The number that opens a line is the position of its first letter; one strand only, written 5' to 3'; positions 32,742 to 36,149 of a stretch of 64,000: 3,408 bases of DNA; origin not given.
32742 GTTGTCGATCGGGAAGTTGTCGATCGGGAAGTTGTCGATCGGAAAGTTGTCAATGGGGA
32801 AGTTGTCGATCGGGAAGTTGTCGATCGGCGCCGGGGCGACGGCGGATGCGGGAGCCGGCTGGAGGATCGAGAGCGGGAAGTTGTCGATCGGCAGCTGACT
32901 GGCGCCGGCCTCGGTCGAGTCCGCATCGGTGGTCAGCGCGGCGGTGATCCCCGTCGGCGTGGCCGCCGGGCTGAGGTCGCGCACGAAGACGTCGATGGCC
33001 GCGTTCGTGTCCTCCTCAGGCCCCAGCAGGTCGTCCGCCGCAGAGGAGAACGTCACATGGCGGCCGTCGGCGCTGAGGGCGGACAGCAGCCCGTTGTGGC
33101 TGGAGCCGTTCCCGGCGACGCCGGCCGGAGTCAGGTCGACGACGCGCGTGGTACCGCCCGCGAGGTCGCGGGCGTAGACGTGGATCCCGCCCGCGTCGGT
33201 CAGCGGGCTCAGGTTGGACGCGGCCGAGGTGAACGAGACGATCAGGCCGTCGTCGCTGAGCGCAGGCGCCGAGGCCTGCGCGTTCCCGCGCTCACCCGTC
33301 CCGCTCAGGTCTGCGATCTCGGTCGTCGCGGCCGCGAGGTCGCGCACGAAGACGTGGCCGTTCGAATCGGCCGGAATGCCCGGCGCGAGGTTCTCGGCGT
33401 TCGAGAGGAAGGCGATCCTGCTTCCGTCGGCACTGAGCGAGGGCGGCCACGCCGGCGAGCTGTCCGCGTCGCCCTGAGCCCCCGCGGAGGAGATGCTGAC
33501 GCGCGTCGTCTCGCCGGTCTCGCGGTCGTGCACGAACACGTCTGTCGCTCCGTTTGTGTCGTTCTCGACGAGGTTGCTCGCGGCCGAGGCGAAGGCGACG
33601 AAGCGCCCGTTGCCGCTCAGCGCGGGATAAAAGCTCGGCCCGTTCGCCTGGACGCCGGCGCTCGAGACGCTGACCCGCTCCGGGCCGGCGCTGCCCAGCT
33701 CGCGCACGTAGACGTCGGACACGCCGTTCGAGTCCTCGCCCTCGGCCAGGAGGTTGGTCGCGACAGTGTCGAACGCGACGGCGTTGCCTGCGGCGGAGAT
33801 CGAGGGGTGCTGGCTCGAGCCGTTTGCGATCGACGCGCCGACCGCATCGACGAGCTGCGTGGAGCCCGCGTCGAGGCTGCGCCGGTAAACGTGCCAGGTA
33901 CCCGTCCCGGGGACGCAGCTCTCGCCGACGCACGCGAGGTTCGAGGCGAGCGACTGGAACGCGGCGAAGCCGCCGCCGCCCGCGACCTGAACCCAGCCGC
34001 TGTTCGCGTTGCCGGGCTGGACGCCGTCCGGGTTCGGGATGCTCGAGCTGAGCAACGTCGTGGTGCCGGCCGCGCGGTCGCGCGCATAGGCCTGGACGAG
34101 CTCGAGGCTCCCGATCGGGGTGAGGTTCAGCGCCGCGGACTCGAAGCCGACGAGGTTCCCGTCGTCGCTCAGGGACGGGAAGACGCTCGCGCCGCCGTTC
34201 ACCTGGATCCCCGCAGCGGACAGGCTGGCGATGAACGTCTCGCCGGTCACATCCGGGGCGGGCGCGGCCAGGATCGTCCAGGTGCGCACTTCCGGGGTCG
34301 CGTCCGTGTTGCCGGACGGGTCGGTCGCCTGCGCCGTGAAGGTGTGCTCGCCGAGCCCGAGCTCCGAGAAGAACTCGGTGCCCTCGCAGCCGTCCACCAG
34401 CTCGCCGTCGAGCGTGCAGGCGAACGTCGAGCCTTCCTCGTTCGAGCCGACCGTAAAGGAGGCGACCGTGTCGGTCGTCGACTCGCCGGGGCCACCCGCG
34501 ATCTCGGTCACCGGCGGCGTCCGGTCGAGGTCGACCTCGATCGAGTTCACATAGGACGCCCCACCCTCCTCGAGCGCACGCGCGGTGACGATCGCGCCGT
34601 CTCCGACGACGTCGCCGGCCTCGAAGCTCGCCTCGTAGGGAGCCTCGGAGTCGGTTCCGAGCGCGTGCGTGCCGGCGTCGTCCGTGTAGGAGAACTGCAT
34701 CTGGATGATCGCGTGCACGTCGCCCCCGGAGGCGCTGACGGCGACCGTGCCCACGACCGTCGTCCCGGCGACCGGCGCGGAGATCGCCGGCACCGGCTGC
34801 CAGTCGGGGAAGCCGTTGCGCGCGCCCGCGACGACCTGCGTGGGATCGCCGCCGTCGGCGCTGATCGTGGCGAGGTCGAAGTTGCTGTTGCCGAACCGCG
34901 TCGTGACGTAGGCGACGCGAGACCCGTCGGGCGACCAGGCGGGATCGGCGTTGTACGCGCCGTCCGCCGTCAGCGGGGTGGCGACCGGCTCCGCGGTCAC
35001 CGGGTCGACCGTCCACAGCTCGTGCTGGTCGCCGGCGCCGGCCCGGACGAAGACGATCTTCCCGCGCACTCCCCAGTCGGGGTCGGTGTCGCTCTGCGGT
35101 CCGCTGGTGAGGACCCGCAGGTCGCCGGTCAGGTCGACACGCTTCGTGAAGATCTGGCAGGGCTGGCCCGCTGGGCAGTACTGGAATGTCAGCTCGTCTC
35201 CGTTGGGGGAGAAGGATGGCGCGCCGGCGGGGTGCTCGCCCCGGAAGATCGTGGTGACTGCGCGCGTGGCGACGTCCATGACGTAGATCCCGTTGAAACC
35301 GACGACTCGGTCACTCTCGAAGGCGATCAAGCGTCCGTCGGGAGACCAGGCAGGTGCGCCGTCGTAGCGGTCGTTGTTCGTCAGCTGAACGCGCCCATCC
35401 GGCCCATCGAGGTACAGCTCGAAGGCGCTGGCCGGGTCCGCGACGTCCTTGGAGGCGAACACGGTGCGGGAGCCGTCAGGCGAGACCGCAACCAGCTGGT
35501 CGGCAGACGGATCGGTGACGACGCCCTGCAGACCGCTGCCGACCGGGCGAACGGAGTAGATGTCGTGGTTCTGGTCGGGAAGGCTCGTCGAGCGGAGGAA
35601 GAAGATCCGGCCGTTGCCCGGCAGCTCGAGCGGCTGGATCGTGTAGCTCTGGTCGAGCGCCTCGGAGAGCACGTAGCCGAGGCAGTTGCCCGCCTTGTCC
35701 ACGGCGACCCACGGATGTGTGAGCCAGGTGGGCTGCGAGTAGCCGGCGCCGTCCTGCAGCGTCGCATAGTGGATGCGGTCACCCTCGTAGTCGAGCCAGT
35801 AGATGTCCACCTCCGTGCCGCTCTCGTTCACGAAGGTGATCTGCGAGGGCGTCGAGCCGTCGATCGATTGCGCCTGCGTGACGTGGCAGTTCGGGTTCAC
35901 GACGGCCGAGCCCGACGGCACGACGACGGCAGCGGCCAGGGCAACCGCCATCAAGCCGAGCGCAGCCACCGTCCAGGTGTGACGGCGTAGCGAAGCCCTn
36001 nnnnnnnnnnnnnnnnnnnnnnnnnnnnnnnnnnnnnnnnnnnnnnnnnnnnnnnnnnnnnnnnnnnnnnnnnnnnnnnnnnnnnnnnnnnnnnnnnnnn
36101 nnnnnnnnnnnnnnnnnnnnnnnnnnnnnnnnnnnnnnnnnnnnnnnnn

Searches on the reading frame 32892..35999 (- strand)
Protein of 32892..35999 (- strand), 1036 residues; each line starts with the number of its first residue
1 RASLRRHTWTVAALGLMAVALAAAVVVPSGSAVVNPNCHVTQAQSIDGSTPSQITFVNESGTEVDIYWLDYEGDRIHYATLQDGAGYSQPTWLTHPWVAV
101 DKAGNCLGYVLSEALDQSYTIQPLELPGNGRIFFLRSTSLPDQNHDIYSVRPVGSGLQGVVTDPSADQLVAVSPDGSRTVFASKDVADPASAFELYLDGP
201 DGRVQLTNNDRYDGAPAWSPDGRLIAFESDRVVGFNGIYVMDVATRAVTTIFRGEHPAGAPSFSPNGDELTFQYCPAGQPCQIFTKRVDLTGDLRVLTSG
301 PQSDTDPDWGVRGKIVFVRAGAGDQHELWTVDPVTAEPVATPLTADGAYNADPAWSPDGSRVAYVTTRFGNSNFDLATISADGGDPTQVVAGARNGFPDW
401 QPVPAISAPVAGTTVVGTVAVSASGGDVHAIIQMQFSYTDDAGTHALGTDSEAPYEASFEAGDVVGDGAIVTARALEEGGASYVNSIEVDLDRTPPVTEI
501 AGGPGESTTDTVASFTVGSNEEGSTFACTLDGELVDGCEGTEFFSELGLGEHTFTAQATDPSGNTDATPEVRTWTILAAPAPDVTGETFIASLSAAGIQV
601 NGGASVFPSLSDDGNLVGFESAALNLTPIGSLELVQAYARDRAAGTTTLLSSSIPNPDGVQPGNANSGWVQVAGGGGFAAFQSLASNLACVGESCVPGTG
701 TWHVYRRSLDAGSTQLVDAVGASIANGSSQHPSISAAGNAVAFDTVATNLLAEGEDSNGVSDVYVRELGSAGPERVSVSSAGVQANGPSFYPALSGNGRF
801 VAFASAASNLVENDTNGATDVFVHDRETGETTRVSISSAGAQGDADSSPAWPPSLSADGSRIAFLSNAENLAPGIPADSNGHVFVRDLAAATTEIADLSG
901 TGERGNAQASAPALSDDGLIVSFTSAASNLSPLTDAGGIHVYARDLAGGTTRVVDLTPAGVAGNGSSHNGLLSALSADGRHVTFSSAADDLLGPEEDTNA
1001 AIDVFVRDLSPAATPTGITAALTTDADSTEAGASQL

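Call 10: search_protein_families(library=pfam, proteins=[window:32892-35999:-], max_evalue=10)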
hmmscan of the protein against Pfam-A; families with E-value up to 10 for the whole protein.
window:32892-35999:- (1036 aa): 4 families
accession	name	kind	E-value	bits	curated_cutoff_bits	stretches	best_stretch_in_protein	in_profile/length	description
PF07676.18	PD40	-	1e-27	95.9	20.9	5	204-240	2-38/38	WD40-like Beta Propeller Repeat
PF01847.22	VHL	-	7.7e-07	29.5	21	1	45-101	3-59/82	VHL beta domain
PF00930.27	DPPIV_N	-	5.4e-05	22.5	22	2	231-273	18-60/354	Dipeptidyl peptidase IV (DPP IV) N-terminal region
PF25174.1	Beta-prop_THOC3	-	0.16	11.4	305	1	217-272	95-146/272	THOC3 beta-propeller domain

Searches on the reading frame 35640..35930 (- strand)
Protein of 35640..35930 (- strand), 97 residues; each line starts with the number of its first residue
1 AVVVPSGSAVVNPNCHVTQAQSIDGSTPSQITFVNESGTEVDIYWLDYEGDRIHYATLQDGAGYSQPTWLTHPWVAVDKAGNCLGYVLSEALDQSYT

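Call 97: search_solved_structures(query=window:35640-35930:-, max_evalue=1, show_alignments=1)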
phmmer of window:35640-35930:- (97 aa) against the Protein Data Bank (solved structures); distinct sequences matched with E-value up to 1: 24.
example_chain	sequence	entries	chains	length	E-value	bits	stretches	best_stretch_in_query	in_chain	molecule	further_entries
8fy0_A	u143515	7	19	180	0.00016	25.2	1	20-82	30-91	von Hippel-Lindau disease tumor suppressor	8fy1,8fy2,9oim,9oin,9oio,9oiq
6fmi_C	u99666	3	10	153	0.0002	24.8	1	21-82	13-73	von Hippel-Lindau disease tumor suppressor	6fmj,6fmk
7cjb_A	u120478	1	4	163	0.00021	24.8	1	21-82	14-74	von Hippel-Lindau disease tumor suppressor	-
9t32_H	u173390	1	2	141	0.00021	24.8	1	21-82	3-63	von Hippel-Lindau disease tumor suppressor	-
9n88_B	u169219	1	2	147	0.00021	24.8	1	21-82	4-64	von Hippel-Lindau disease tumor suppressor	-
6r6h_V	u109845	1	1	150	0.00021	24.8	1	21-82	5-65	von Hippel-Lindau disease tumor suppressor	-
8ymb_D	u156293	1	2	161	0.00021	24.7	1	21-82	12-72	von Hippel-Lindau disease tumor suppressor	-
6hr2_B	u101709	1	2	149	0.00022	24.7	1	21-82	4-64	von Hippel-Lindau disease tumor suppressor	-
6zhc_AAA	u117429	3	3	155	0.00022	24.7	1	21-82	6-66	von Hippel-Lindau disease tumor suppressor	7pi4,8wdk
1lm8_V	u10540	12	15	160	0.00022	24.7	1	21-82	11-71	Von Hippel-Lindau disease tumor suppressor | PROTEIN (VHL)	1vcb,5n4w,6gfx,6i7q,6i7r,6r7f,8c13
9d4b_A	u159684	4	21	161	0.00022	24.7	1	21-82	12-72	von Hippel-Lindau disease tumor suppressor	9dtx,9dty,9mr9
1lqb_C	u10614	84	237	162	0.00022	24.7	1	21-82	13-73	von hippel-lindau disease tumor supressor | Isoform 1 of von Hippel-Lindau disease tumor suppressor | VON HIPPEL-LINDAU DISEASE TUMOR SUPPRESSOR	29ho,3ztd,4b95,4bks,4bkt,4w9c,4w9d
3zrc_C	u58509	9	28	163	0.00022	24.7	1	21-82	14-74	VON HIPPEL-LINDAU DISEASE TUMOR SUPPRESSOR | VON HIPPEL-LINDAU DISEASE TUMOR SUPPRESSOR,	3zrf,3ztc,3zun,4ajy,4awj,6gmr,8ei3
8ewv_C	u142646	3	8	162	0.00022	24.7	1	21-82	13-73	von Hippel-Lindau disease tumor suppressor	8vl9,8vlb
7khh_C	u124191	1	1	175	0.00023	24.6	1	21-82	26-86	von Hippel-Lindau disease tumor suppressor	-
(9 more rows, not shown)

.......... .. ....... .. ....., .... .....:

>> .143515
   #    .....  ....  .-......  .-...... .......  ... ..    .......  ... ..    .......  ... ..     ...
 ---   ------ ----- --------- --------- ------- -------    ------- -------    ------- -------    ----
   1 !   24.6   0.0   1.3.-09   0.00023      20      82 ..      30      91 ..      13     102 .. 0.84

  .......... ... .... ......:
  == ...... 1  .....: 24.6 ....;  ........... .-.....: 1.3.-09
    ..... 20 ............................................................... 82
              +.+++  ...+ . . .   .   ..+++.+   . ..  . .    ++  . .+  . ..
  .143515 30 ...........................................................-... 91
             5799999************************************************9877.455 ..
